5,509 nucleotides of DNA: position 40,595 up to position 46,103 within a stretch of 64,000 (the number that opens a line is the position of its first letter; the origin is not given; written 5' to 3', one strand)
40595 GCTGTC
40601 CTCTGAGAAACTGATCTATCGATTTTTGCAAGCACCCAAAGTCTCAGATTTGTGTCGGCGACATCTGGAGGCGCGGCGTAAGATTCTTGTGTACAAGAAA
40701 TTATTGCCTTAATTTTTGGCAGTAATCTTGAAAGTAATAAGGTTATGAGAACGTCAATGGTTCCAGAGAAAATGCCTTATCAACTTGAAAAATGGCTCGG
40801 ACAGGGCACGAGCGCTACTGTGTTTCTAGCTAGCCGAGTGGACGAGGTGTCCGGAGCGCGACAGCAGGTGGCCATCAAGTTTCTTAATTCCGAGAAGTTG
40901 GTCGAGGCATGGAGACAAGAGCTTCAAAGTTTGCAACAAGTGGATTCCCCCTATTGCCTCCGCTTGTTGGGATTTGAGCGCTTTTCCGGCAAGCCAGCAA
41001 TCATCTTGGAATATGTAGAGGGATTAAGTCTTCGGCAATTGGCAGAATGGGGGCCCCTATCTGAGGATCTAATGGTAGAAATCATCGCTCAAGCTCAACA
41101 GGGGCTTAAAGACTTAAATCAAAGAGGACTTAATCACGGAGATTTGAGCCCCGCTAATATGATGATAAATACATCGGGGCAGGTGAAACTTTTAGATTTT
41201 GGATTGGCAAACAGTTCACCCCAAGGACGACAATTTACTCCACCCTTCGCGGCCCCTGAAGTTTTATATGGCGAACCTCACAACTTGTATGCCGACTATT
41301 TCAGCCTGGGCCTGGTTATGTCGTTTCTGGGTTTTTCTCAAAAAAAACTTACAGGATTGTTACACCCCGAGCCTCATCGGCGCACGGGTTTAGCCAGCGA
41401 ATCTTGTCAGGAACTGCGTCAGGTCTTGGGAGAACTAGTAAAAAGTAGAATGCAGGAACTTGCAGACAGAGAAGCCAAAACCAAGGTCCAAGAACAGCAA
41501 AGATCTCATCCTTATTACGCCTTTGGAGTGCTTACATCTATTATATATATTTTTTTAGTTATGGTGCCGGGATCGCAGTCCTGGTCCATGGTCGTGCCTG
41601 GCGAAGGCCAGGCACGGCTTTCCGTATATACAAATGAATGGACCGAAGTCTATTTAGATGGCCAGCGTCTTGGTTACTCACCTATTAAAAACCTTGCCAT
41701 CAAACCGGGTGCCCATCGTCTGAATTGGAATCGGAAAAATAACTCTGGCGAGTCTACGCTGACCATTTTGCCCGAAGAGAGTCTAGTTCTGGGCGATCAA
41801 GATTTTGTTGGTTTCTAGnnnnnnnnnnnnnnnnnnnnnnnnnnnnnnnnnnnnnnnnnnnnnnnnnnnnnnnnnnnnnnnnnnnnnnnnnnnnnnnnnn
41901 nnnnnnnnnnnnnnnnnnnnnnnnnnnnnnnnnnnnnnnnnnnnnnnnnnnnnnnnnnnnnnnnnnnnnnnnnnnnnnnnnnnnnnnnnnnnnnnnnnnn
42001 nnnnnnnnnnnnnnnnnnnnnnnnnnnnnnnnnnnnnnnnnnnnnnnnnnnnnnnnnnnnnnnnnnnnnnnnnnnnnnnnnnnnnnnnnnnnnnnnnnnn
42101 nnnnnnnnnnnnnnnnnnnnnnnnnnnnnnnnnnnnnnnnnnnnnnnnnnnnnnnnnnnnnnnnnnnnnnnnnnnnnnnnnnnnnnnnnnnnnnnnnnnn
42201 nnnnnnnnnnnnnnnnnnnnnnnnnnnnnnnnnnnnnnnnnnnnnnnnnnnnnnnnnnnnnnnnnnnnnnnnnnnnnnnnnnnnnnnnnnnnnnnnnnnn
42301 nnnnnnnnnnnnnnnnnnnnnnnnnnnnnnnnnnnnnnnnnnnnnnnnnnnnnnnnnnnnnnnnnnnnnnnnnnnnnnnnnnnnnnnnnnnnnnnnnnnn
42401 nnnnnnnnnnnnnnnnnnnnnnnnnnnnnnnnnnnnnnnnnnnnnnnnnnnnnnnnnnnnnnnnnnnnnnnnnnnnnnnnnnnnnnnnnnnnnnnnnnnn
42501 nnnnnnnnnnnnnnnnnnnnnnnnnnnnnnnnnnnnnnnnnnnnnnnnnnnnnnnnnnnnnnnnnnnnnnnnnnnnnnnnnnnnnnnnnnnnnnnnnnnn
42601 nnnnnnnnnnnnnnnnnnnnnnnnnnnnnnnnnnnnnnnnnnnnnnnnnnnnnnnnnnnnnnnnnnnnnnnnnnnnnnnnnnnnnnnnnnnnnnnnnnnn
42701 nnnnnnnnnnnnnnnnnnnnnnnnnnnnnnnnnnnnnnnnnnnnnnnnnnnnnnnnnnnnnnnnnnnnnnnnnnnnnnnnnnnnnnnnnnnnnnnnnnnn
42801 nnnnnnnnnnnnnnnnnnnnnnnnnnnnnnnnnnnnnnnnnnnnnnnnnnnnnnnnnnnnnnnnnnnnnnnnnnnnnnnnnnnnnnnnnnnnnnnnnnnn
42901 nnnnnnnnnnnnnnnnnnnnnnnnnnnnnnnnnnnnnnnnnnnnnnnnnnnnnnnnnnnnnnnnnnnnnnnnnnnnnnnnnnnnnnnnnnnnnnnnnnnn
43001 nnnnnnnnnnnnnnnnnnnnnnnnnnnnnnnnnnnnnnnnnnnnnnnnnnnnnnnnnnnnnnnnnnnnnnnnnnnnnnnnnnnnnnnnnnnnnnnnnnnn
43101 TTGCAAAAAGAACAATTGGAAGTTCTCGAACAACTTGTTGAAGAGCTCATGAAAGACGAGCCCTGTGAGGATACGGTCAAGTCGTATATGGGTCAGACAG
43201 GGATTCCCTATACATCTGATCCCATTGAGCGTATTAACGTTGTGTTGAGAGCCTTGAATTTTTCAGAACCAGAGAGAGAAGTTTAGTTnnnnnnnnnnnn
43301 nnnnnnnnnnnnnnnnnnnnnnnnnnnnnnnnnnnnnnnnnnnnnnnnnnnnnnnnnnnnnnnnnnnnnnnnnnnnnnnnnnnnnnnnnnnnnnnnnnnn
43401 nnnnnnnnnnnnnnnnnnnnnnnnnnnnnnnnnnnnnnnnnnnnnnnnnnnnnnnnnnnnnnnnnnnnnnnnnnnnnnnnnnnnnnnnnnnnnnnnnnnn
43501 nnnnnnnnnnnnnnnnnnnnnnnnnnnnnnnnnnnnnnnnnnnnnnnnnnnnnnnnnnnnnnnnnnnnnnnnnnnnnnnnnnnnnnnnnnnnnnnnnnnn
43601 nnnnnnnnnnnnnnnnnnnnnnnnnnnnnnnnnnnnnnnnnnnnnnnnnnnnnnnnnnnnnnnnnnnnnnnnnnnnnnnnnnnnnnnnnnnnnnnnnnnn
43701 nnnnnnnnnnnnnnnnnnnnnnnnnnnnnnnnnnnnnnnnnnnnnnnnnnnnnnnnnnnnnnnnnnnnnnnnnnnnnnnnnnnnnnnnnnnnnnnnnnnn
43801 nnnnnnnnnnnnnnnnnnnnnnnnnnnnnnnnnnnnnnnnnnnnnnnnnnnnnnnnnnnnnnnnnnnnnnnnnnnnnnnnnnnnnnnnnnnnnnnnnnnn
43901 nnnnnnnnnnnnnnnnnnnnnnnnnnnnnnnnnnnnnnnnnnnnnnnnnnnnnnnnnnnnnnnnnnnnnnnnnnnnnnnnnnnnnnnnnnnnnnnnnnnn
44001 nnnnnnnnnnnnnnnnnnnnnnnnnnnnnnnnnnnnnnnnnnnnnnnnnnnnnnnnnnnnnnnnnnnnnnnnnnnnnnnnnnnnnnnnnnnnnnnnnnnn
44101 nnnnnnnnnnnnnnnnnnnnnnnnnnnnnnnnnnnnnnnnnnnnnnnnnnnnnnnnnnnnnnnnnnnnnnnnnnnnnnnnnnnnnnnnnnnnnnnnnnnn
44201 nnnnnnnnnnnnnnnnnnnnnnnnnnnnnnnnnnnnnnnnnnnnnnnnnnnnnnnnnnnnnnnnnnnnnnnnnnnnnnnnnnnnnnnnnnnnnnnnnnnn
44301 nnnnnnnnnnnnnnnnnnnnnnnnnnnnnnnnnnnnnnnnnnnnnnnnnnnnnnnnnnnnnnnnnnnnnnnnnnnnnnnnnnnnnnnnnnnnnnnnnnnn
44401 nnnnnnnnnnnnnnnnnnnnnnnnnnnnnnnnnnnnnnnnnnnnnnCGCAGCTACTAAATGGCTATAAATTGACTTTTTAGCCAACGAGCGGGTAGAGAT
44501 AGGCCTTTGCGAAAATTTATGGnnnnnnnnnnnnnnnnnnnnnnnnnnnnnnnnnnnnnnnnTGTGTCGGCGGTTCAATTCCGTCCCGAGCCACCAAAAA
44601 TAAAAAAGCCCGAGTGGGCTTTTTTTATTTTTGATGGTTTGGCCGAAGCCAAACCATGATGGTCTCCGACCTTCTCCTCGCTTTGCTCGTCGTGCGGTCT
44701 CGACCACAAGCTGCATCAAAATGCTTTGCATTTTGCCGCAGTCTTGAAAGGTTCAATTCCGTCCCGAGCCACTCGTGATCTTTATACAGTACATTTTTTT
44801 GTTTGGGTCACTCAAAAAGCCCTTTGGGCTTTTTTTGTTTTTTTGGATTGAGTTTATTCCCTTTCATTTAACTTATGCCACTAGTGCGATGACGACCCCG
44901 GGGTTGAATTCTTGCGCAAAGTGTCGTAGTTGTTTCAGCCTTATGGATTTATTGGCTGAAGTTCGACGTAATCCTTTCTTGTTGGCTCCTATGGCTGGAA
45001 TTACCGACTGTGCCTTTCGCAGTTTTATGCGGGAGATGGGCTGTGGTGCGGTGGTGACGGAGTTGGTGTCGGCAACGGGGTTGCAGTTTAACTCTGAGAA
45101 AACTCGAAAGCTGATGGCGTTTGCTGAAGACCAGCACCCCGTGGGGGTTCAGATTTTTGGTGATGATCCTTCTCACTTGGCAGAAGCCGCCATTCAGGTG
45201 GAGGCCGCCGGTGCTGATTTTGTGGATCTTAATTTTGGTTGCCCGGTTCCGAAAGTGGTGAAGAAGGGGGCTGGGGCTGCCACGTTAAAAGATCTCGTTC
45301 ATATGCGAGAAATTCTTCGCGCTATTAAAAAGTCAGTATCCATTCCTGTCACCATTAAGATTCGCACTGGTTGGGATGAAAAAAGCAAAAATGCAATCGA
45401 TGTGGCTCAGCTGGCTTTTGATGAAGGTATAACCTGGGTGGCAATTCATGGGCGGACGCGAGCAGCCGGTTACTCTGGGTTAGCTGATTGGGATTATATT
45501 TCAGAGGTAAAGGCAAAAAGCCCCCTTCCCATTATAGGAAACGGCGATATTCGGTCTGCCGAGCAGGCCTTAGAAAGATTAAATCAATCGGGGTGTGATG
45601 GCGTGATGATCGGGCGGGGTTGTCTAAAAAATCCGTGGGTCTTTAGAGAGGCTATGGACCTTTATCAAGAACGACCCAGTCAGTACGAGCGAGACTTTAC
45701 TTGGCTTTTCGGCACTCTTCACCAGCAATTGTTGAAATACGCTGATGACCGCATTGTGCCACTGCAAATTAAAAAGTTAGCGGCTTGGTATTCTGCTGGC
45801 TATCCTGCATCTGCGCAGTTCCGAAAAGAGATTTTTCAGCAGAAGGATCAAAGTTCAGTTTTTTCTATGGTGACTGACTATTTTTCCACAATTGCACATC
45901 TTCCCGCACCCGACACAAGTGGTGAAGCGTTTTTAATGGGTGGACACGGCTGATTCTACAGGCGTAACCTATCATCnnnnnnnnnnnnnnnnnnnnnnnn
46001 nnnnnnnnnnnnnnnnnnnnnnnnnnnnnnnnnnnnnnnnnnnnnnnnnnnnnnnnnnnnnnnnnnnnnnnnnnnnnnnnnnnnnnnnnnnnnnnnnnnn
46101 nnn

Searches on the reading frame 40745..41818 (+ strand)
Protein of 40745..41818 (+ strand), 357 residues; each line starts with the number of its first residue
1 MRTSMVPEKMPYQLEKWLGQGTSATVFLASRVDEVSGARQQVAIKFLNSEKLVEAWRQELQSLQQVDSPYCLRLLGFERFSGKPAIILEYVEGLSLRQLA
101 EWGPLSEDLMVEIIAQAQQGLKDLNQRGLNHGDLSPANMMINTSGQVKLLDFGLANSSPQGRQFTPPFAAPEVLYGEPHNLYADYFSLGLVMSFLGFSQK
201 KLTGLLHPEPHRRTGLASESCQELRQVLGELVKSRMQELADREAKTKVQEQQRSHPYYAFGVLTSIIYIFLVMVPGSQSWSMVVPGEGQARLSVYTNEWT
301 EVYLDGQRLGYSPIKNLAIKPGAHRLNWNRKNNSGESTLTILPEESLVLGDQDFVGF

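Call 16: search_protein_families(library=pfam, proteins=[window:40745-41818:+])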
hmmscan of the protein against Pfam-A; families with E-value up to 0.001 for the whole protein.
window:40745-41818:+ (357 aa): 5 families
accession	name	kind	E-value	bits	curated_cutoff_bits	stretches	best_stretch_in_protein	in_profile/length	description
PF00069.31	Pkinase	-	1.1e-29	104.1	31.7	1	12-195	1-190/263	Protein kinase domain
PF07714.23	PK_Tyr_Ser-Thr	-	2.6e-21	76.5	23.1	1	13-192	2-194/258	Protein tyrosine and serine/threonine kinase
PF03109.22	ABC1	-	2.1e-07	30.8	22.9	1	52-158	116-217/244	ABC1 atypical kinase-like domain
PF01636.29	APH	-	3.8e-06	27.3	23.2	1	28-156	74-198/239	Phosphotransferase enzyme family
PF01163.29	RIO1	-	0.00026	21.1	22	1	84-153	81-149/187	RIO domain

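Call 66: find_encoding_contigs(protein=window:40745-41818:+, flank=3000, max_places=8)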
Protein window:40745-41818:+ (357 aa): 1 contig read that carries it; 1 place shown.
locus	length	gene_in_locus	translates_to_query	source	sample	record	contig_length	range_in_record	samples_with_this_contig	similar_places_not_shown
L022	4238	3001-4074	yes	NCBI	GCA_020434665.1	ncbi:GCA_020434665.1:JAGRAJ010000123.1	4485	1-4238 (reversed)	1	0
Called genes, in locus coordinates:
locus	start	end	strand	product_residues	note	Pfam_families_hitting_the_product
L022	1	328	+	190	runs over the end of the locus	?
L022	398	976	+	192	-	-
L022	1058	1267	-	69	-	-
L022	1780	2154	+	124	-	-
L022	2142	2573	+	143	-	-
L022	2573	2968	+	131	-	-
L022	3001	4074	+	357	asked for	PF00069:Pkinase, PF07714:PK_Tyr_Ser-Thr, PF01636:APH (weak), PF03109:ABC1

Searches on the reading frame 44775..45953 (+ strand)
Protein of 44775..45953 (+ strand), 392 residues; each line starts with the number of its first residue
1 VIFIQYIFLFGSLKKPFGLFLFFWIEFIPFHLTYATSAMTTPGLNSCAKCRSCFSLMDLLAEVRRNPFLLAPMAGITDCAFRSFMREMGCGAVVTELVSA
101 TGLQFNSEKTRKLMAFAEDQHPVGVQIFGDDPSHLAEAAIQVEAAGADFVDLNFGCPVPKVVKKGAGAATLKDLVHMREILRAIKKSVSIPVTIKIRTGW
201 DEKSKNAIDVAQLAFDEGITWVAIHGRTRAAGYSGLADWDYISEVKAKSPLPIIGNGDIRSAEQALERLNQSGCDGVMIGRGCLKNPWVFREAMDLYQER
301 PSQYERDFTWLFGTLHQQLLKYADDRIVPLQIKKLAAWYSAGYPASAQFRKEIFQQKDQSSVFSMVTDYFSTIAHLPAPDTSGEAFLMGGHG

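Call 16: search_protein_families(library=pfam, proteins=[window:44775-45953:+])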
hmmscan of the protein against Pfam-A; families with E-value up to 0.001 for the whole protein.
window:44775-45953:+ (392 aa): 2 families
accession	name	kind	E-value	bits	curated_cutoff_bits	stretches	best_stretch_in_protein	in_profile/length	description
PF01207.24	Dus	-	1e-83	281.5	20.4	1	69-362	1-298/311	Dihydrouridine synthase (Dus)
PF01180.27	DHO_dh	-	7.7e-05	22.5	27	0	248-292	238-282/291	Dihydroorotate dehydrogenase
